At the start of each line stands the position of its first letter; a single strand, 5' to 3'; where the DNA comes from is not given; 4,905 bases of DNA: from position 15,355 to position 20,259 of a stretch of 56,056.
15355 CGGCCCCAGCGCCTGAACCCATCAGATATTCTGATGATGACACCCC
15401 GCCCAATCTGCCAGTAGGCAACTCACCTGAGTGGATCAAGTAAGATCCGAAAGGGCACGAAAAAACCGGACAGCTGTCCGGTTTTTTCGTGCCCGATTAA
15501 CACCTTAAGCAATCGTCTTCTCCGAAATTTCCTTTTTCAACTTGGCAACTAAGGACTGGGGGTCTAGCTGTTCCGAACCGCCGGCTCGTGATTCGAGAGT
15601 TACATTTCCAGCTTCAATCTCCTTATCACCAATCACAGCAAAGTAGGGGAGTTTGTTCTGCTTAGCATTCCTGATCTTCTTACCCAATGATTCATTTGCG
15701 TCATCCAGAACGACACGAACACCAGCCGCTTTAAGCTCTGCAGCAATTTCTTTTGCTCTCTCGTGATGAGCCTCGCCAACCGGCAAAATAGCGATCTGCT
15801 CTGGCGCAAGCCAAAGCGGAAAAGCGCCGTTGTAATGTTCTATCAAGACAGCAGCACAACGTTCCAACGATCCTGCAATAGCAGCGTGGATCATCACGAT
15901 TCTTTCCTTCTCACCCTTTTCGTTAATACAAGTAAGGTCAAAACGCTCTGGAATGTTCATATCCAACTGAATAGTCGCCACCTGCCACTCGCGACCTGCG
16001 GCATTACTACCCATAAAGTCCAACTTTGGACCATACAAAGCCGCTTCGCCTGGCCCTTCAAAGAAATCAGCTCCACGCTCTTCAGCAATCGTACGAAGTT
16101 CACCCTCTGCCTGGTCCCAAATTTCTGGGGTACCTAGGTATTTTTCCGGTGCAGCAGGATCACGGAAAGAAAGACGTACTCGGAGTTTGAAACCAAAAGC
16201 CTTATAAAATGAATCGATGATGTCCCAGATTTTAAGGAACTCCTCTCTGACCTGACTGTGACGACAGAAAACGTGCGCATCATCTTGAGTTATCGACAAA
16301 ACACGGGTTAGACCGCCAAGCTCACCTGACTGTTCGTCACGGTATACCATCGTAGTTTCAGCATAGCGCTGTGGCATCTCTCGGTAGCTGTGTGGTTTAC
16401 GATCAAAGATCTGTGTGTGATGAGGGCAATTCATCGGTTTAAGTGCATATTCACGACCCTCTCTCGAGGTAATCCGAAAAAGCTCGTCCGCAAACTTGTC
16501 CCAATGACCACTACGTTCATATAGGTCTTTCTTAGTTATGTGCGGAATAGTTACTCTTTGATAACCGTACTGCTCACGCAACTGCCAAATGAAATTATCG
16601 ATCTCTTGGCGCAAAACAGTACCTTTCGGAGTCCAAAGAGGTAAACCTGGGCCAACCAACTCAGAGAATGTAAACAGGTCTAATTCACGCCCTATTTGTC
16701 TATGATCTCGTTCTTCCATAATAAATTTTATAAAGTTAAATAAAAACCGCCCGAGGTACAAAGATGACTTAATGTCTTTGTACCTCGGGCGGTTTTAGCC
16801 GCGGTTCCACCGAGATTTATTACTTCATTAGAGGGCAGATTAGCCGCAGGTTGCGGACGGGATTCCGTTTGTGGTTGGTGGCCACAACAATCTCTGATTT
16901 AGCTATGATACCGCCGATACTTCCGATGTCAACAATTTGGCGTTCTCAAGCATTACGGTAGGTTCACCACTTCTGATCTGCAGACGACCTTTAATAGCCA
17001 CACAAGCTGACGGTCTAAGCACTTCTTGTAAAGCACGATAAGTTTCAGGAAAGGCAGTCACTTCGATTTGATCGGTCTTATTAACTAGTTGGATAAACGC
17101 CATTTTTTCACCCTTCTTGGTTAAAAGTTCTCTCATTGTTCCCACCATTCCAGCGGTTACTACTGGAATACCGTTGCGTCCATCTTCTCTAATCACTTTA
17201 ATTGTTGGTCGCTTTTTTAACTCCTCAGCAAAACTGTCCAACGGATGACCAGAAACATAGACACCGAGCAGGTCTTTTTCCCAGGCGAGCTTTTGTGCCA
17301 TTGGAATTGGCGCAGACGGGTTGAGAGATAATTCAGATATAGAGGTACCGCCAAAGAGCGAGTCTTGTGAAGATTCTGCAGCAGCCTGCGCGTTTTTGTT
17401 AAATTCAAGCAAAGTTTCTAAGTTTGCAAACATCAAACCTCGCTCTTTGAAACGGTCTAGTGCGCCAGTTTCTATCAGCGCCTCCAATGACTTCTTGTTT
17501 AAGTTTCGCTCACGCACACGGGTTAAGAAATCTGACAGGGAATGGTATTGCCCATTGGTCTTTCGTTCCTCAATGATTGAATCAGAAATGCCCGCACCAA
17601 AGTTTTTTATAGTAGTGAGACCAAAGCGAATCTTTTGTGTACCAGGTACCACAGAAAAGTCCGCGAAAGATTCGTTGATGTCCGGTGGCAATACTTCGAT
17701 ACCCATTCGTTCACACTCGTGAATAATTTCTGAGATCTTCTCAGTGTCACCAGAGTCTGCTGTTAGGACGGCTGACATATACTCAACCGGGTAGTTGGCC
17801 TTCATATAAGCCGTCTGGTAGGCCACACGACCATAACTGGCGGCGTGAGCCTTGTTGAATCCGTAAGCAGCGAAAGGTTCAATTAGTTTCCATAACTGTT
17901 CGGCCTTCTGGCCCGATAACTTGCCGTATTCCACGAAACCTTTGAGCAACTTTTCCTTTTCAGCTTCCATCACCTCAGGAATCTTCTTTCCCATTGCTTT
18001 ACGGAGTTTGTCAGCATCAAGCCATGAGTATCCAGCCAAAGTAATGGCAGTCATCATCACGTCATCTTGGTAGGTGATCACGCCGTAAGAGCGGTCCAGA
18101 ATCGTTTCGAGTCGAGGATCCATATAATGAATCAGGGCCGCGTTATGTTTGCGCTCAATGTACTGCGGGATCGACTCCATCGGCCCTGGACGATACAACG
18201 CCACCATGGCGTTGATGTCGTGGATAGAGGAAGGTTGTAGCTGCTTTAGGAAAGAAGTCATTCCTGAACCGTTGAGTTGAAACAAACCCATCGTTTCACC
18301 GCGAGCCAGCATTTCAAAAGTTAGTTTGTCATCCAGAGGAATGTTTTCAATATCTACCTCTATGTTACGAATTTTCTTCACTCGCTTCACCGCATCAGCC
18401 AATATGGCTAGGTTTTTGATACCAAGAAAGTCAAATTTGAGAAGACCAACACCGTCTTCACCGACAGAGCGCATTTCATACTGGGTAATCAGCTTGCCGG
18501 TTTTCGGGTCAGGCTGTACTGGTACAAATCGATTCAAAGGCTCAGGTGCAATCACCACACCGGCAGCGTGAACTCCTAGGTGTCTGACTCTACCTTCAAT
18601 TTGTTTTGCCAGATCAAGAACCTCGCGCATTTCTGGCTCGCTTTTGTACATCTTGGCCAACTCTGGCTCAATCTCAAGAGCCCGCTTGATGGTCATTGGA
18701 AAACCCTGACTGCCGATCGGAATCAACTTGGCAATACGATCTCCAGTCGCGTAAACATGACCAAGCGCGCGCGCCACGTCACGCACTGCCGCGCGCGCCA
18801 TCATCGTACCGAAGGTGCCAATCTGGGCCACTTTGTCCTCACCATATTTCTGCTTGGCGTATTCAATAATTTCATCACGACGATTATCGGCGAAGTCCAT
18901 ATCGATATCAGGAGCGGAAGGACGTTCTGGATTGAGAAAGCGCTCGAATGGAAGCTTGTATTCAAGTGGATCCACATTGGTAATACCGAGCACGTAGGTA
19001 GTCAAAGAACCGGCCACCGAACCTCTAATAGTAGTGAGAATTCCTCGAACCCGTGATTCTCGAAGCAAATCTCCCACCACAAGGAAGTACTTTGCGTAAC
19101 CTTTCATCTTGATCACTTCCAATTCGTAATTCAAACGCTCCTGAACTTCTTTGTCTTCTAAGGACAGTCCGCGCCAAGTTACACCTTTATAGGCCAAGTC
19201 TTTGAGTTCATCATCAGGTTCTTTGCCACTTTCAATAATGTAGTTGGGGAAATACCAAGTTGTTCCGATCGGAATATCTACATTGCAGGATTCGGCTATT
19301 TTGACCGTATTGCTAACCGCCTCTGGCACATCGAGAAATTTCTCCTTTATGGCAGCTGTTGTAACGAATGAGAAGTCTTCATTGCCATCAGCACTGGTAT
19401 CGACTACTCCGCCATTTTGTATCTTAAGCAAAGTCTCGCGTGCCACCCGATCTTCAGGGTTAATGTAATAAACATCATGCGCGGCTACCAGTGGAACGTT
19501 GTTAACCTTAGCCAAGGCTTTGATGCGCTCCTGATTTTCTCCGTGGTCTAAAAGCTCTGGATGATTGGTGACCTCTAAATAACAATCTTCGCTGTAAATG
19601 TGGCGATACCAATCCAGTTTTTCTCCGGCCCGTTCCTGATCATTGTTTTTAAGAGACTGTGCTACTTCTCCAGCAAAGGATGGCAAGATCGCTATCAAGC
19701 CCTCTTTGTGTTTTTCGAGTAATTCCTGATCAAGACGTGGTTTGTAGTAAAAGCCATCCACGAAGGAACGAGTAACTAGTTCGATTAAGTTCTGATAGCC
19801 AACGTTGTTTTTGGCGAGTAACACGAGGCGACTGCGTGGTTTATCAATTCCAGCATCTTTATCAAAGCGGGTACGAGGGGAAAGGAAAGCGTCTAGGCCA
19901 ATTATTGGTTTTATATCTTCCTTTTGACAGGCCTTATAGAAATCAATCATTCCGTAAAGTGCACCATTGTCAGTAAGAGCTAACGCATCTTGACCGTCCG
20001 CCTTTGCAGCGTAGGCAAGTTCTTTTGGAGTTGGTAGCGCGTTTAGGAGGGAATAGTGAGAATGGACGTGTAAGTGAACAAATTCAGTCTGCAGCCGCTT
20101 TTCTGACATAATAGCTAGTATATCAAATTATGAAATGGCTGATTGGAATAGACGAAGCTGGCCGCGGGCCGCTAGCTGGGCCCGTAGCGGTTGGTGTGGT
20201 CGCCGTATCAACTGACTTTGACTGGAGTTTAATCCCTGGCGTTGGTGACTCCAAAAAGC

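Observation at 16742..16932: Hybrid T-box riboswitch: ultrashort Stem I with loop-displayed Thr codon driving a transcriptional terminator, in a CPR genome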

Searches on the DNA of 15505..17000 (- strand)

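Call 4: search_rna_families(source=window, start=16650, end=17000, threshold=evalue, max_evalue=10, show_alignments=5)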
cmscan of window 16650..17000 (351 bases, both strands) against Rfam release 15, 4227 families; matches with E-value up to 10: 19.
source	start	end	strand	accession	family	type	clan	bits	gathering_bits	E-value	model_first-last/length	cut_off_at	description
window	16718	16797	-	RF04348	Plastid-psbM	Cis-reg;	-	33.5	52.7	0.0025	1-79/79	no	Plastid-psbM 3UTR RNA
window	16743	16796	+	RF04108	mir-2513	Gene; miRNA;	-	29.5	89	0.00077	1-120/120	no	mir-2513 microRNA precursor family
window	16744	16795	+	RF03460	mir-561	Gene; miRNA;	-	25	90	0.017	1-81/81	no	mir-561 microRNA precursor family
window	16744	16795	-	RF03460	mir-561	Gene; miRNA;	-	24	90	0.03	1-81/81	no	mir-561 microRNA precursor family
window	16734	16800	+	RF01024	mir-944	Gene; miRNA;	-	22.3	100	0.13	1-88/88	no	mir-944 microRNA precursor family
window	16744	16795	+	RF04223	MIR2619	Gene; miRNA;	-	22.2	113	0.0036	1-202/202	no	MIR2619 microRNA precursor family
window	16752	16787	+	RF00439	SNORD87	Gene; snRNA; snoRNA; CD-box;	-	21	50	0.12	1-85/85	no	Small nucleolar RNA SNORD87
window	16717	16794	+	RF01822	RsaJ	Gene; sRNA;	-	18.8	100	0.021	226-287/287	no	RNA Staph. aureus A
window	16727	16793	+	RF02322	TtnuHACA15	Gene; snRNA; snoRNA; HACA-box;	-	18.4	100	0.89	34-111/117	no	Tetrahymena snoRNA TtnuHACA15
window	16745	16795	+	RF00700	mir-375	Gene; miRNA;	-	17.8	46.7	0.17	1-67/67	no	mir-375 microRNA precursor family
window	16725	16803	+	RF02067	STnc310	Gene; sRNA;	-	17.6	40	0.74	1-61/61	no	Salmonella enterica sRNA STnc310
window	16710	16796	+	RF02844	RefA9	Gene; antisense;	-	17.6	49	3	1-64/64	no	Enterococcus sRNA A9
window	16785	16817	-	RF00230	T-box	Cis-reg; leader;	-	17.5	93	0.074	183-216/219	no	T-box leader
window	16745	16794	+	RF03951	MIR7725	Gene; miRNA;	-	17.5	77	1.2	1-142/142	no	MIR7725 microRNA precursor family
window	16742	16797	+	RF03480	mir-1284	Gene; miRNA;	-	17.3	80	2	1-92/92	no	mir-1284 microRNA precursor family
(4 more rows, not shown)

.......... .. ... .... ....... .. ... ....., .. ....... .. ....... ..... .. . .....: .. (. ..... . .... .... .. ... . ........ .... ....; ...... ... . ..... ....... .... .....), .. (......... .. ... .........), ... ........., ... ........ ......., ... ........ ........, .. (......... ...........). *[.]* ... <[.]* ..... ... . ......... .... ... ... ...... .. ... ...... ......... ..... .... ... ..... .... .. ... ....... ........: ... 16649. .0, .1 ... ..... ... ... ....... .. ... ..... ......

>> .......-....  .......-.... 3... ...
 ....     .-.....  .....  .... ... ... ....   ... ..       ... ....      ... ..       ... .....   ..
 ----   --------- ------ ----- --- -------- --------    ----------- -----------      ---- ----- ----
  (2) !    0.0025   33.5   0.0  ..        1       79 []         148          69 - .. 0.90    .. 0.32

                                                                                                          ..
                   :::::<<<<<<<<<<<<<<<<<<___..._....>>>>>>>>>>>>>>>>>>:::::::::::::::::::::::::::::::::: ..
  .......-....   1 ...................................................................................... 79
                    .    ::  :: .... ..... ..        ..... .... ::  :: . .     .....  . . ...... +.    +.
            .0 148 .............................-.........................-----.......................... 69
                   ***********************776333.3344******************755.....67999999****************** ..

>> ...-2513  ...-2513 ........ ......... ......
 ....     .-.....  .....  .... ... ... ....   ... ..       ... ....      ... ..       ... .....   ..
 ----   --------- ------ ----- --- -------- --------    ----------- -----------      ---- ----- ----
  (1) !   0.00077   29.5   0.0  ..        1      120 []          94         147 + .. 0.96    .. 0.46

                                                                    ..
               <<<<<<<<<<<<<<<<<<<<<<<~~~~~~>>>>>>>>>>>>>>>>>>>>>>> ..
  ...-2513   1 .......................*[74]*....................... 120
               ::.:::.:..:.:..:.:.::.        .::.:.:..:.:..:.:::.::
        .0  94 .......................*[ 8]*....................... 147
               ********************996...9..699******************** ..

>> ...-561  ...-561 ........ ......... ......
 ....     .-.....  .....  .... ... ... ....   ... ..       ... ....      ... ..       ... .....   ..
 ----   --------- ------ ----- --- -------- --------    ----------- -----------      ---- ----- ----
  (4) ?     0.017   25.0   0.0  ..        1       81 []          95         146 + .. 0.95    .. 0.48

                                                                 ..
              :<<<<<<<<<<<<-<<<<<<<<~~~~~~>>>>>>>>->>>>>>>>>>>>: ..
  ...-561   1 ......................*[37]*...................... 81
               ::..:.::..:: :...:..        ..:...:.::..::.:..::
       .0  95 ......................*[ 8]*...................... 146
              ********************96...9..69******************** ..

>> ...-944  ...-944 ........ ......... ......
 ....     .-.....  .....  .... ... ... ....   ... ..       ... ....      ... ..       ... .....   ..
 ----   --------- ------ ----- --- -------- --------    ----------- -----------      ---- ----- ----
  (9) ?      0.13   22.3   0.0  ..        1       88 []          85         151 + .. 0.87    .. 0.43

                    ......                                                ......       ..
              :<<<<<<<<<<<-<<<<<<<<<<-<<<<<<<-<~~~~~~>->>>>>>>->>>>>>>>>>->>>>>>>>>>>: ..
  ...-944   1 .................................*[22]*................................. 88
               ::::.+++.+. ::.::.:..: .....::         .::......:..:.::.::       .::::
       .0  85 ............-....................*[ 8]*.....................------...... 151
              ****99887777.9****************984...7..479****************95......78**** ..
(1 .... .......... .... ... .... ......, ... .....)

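Call 47: search_rna_families(sources=[L001, L002, L021, L023, L032, L037, L040, L044, L049, L053, L074, L085, L086, L088, L090, L093, L094, L096, L097, L101], threshold=gathering)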
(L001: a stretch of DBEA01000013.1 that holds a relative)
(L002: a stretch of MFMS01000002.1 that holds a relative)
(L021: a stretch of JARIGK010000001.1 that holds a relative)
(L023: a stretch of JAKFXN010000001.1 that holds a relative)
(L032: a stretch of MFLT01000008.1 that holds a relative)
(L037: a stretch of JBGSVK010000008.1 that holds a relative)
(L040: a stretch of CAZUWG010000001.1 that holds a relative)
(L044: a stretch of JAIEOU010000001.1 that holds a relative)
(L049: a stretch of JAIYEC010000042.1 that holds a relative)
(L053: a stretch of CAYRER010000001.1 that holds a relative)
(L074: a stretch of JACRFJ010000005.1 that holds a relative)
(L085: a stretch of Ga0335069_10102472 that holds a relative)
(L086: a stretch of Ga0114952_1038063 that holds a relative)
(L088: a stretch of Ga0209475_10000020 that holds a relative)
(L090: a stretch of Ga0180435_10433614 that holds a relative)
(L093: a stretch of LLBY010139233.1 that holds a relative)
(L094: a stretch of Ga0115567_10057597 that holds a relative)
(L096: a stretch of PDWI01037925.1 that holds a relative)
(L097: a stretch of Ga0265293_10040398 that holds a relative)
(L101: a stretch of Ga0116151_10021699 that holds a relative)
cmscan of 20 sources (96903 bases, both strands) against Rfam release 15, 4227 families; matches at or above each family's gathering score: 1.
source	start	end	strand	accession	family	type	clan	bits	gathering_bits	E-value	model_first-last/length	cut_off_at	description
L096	2199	2271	-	RF00005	tRNA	Gene; tRNA;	CL00001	69.5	29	6.6e-13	1-71/71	no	tRNA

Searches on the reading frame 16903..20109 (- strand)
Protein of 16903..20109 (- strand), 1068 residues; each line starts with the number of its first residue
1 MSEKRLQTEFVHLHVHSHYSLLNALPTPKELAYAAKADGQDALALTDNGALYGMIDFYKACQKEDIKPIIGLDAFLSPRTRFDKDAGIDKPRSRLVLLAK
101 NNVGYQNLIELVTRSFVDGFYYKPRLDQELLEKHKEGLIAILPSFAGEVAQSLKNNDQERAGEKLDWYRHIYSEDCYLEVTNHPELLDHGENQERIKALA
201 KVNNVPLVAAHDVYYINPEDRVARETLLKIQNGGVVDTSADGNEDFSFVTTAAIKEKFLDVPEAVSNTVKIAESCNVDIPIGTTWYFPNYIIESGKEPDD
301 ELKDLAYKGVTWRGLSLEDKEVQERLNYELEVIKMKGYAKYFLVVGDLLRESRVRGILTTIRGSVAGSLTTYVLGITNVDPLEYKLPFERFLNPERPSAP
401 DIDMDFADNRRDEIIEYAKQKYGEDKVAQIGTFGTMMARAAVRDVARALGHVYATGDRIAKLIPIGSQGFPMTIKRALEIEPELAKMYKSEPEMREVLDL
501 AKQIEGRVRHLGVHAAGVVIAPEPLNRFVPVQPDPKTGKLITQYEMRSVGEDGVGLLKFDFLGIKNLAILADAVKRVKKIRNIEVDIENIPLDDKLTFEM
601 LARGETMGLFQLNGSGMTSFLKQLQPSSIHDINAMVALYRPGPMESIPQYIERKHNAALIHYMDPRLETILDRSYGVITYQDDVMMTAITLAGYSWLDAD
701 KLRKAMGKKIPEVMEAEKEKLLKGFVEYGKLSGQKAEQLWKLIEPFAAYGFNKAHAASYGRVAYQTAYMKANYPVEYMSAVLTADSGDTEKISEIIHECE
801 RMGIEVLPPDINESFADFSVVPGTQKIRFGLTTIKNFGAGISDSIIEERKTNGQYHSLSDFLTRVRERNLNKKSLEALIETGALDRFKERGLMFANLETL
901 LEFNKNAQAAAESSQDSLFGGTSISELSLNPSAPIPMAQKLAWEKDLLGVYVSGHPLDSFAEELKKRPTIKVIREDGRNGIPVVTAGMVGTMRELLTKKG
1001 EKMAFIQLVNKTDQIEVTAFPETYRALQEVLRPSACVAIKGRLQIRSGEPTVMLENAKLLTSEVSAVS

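Call 11: search_protein_families(library=ncbifam, proteins=[window:16903-20109:-])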
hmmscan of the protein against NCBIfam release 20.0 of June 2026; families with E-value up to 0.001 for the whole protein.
window:16903-20109:- (1068 aa): 13 families
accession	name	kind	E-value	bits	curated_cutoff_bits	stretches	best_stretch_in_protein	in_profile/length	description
NF004226.0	PRK05673.1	equivalog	0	1157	1002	1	7-1060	3-1062/1146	DNA polymerase III subunit alpha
NF005298.0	PRK06826.1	equivalog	0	1141.7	1260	1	8-1061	3-1073/1151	DNA polymerase III subunit alpha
TIGR00594.1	polc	superfamily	0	1098.5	434.35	1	10-1020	1-1022/1022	DNA polymerase III subunit alpha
NF005377.0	PRK06920.1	equivalog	3.5e-265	882.8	1806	1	9-1061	2-1024/1108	DNA polymerase III subunit alpha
NF005617.0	PRK07374.1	equivalog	4.6e-258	859.4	1653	1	9-1059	2-1079/1170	DNA polymerase III subunit alpha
NF005516.0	PRK07135.1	equivalog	1.5e-181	606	1084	2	218-1029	157-946/974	DNA polymerase III DnaE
NF005582.0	PRK07279.1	equivalog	7.3e-177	590.4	1279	1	10-1059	2-963/1033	DNA polymerase III subunit alpha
NF004225.0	PRK05672.1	subfamily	3.8e-175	584.7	939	1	8-1064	4-1036/1047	error-prone DNA polymerase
NF004550.0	PRK05898.1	equivalog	3.2e-170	568.4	1182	2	204-906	134-829/971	DNA polymerase III subunit alpha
NF007079.0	PRK09532.1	equivalog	6.5e-168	560.6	1525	1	9-752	2-777/876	DNA polymerase III subunit alpha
NF005616.0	PRK07373.1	equivalog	1.2e-74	251.4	646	1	747-1058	34-358/449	DNA polymerase III subunit alpha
NF001688.0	PRK00448.1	equivalog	5.6e-63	213.1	873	4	92-383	614-914/1445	PolC-type DNA polymerase III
TIGR01405.1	polC_Gram_pos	equivalog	1.4e-54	185.3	1043.45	4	94-382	382-678/1211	DNA polymerase III subunit alpha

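Call 12: search_protein_families(library=pfam, proteins=[window:16903-20109:-])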
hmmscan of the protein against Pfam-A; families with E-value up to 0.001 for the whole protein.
window:16903-20109:- (1068 aa): 5 families
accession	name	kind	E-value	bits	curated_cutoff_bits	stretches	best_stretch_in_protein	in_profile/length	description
PF07733.18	DNA_pol3_alpha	-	6.8e-90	301.6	23.9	1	301-563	2-260/260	Bacterial DNA polymerase III alpha NTPase domain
PF17657.6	DNA_pol3_finger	-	6.2e-53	179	22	1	566-727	1-164/166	Bacterial DNA polymerase III alpha subunit finger domain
PF02811.25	PHP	-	3.2e-47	161.4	26.4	1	12-183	1-164/164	PHP domain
PF14579.12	HHH_6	-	1.3e-27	96.3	25.6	1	803-889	1-85/90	Helix-hairpin-helix motif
PF01336.31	tRNA_anti-codon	-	1.1e-09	38.5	27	1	983-1059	1-74/75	OB-fold nucleic acid binding domain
